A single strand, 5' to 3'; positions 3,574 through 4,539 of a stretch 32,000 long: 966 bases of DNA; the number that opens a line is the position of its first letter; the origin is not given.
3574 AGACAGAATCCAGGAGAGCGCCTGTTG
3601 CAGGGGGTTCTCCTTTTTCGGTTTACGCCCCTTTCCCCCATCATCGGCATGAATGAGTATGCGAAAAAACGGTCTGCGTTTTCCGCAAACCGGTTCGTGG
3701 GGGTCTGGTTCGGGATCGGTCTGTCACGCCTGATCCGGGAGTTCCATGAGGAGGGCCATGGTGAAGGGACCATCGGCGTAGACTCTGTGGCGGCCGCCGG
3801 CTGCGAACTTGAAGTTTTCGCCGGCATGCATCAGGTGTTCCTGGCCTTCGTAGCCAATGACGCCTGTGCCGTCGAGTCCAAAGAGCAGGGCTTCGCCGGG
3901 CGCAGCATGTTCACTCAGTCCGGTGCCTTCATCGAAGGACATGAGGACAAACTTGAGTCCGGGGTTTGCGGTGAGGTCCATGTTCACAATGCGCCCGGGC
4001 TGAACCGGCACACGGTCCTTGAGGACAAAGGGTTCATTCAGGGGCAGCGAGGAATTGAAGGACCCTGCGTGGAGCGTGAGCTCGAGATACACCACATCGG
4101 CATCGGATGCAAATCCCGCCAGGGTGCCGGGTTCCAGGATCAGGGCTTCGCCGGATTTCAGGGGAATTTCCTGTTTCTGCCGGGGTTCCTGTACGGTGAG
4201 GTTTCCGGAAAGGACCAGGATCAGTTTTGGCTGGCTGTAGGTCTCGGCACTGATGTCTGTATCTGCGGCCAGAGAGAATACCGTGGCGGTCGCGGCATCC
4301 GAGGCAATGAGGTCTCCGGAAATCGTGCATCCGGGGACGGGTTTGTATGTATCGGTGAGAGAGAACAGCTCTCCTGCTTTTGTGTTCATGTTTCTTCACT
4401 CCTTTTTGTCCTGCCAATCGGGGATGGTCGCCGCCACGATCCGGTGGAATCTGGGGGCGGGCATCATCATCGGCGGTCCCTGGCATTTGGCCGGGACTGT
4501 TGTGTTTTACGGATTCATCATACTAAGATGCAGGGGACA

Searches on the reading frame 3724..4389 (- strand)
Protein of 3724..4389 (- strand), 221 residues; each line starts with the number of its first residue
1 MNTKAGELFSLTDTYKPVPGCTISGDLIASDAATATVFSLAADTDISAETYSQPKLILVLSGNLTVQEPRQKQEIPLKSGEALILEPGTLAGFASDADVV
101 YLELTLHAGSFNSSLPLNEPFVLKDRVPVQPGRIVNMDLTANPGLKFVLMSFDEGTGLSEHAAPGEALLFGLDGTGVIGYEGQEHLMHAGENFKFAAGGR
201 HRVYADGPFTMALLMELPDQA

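Call 7: search_protein_families(library=pfam, proteins=[window:3724-4389:-])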
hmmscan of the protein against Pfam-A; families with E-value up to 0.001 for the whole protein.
window:3724-4389:- (221 aa): 2 families
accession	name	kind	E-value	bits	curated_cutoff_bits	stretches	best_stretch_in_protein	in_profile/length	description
PF07883.17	Cupin_2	-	1e-13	51.2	27.2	1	149-214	2-67/70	Cupin domain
PF02311.25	AraC_binding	-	0.00073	19.7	21.1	0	159-210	17-70/135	AraC-like ligand binding domain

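Call 13: find_encoding_contigs(protein=window:3724-4389:-, flank=10000, max_places=10)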
Protein window:3724-4389:- (221 aa): 22 contigs read that carry it; 9 places shown.
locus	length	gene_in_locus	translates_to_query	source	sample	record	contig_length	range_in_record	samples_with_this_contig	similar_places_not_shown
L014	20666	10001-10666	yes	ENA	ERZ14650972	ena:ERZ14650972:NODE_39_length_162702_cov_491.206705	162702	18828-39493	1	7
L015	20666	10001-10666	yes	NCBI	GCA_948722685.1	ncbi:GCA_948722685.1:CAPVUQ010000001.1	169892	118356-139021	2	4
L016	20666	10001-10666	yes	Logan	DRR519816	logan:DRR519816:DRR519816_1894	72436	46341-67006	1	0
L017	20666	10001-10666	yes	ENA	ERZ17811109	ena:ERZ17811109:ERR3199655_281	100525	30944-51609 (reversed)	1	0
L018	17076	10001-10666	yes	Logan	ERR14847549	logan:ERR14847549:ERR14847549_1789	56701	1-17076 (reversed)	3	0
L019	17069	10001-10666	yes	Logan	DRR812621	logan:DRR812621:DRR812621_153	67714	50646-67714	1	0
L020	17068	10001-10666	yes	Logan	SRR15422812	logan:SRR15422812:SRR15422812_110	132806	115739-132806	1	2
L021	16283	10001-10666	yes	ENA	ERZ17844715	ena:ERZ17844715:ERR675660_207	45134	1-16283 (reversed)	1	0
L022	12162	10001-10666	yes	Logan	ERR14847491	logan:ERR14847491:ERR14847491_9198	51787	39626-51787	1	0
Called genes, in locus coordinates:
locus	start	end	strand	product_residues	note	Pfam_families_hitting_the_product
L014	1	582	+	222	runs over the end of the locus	PF00072:Response_reg, PF00486:Trans_reg_C (weak)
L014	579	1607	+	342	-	PF02518:HATPase_c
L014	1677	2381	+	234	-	PF00005:ABC_tran, PF13304:AAA_21 (faint)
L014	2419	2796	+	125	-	-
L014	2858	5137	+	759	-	-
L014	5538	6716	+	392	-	PF01545:Cation_efflux, PF16916:ZT_dimer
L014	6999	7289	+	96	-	-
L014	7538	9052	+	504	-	PF08984:DUF1858, PF04282:DUF438, PF01814:Hemerythrin, PF13596:PAS_10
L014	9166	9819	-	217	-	PF00027:cNMP_binding, PF13545:HTH_Crp_2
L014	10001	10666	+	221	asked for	PF07883:Cupin_2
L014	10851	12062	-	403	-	PF13173:AAA_14, PF13635:DUF4143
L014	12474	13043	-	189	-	PF01380:SIS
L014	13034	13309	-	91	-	PF01418:HTH_6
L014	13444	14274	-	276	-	PF02811:PHP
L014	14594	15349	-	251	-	PF08220:HTH_DeoR, PF00455:DeoRC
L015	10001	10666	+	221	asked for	PF07883:Cupin_2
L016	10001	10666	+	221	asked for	PF07883:Cupin_2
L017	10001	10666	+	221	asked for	PF07883:Cupin_2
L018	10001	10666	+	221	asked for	PF07883:Cupin_2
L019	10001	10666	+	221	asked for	PF07883:Cupin_2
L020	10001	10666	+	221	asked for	PF07883:Cupin_2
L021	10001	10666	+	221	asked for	PF07883:Cupin_2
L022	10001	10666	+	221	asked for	PF07883:Cupin_2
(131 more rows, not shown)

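Call 80: find_homologous_proteins(query=window:3724-4389:-, max_evalue=1e-20)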
Query window:3724-4389:- (221 aa): 1494 proteins with E <= 1e-20 among 2390 candidates; the best 120 are listed.
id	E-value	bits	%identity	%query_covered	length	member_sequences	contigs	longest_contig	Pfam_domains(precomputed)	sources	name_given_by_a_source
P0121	1.0e-140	484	100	100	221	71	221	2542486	PF07883.18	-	-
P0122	3.6e-100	352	73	98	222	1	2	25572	PF07883.18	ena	-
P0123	1.9e-89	317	67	99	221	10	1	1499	PF07883.18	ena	-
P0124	3.1e-82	293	60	100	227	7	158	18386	PF07883.18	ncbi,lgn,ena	-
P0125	2.0e-77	277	59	99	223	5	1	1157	PF07883.18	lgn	-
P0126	1.5e-60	222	52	98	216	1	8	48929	PF07883.18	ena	-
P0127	2.3e-60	222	52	97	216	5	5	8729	PF07883.18,PF02311.26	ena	-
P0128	1.3e-59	219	52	98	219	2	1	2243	PF07883.18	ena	-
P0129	1.5e-59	219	52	98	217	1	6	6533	PF07883.18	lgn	-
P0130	2.2e-59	219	51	98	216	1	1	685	PF07883.18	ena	-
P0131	3.0e-59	218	53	98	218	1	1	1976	PF07883.18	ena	-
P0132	3.2e-59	218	50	98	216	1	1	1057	PF07883.18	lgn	-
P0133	4.9e-59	217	50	98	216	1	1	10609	PF07883.18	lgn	-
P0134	5.3e-59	217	50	98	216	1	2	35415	PF07883.18,PF02311.26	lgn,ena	-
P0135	5.4e-59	217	50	98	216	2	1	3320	PF07883.18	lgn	-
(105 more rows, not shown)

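Call 81: find_encoding_contigs(protein=P0122, flank=6000, max_places=3)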
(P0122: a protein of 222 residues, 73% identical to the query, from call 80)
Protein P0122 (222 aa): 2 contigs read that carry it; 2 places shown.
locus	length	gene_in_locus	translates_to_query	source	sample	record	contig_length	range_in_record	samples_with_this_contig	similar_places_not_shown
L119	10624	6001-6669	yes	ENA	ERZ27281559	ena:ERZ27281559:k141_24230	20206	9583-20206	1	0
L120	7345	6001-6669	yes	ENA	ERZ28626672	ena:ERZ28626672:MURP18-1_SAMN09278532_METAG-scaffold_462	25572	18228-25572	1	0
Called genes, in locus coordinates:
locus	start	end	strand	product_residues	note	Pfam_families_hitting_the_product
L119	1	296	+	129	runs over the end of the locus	-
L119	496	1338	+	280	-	PF12541:DUF3737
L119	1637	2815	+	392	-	PF01545:Cation_efflux, PF16916:ZT_dimer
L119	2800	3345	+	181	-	-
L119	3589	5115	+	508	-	PF08984:DUF1858, PF04282:DUF438, PF01814:Hemerythrin, PF13596:PAS_10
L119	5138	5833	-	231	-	PF00027:cNMP_binding, PF13545:HTH_Crp_2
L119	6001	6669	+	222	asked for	PF07883:Cupin_2 (weak)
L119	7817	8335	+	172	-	-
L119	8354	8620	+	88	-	-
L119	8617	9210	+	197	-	PF10502:Peptidase_S26, PF00717:Peptidase_S24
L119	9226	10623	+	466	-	?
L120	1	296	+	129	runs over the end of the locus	-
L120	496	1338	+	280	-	PF12541:DUF3737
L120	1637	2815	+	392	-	PF01545:Cation_efflux, PF16916:ZT_dimer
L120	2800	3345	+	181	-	-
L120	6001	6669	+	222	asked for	PF07883:Cupin_2 (weak)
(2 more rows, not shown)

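Call 82: find_encoding_contigs(protein=P0124, flank=6000, max_places=3)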
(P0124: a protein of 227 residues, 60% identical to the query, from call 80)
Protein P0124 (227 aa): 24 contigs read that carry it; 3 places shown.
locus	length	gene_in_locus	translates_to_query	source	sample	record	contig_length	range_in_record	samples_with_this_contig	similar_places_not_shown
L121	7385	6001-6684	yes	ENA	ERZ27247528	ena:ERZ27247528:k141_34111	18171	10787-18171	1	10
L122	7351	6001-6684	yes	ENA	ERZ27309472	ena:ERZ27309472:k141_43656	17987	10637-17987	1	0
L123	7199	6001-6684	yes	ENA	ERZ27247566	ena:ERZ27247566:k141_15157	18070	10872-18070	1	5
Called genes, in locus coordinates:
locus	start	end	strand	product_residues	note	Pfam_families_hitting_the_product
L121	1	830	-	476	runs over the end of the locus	PF02901:PFL-like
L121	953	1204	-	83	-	PF04131:NanE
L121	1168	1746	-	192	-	PF04131:NanE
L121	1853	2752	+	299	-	PF00165:HTH_AraC, PF12833:HTH_18, PF00165:HTH_AraC (weak)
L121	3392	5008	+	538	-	PF08984:DUF1858, PF04282:DUF438, PF01814:Hemerythrin, PF13596:PAS_10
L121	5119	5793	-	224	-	PF00027:cNMP_binding, PF13545:HTH_Crp_2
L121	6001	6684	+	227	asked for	PF07883:Cupin_2 (weak)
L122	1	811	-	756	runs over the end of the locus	PF02901:PFL-like, PF01228:Gly_radical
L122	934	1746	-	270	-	PF01070:FMN_dh (faint), PF04131:NanE, PF00478:IMPDH (weak)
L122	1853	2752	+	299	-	PF00165:HTH_AraC, PF12833:HTH_18, PF00165:HTH_AraC (weak)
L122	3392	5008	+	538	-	PF08984:DUF1858, PF04282:DUF438, PF01814:Hemerythrin, PF13596:PAS_10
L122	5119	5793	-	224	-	PF00027:cNMP_binding, PF13545:HTH_Crp_2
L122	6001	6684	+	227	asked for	PF07883:Cupin_2 (weak)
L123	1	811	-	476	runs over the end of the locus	PF02901:PFL-like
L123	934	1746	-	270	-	PF01070:FMN_dh (faint), PF04131:NanE, PF00478:IMPDH (weak)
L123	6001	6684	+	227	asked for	PF07883:Cupin_2 (weak)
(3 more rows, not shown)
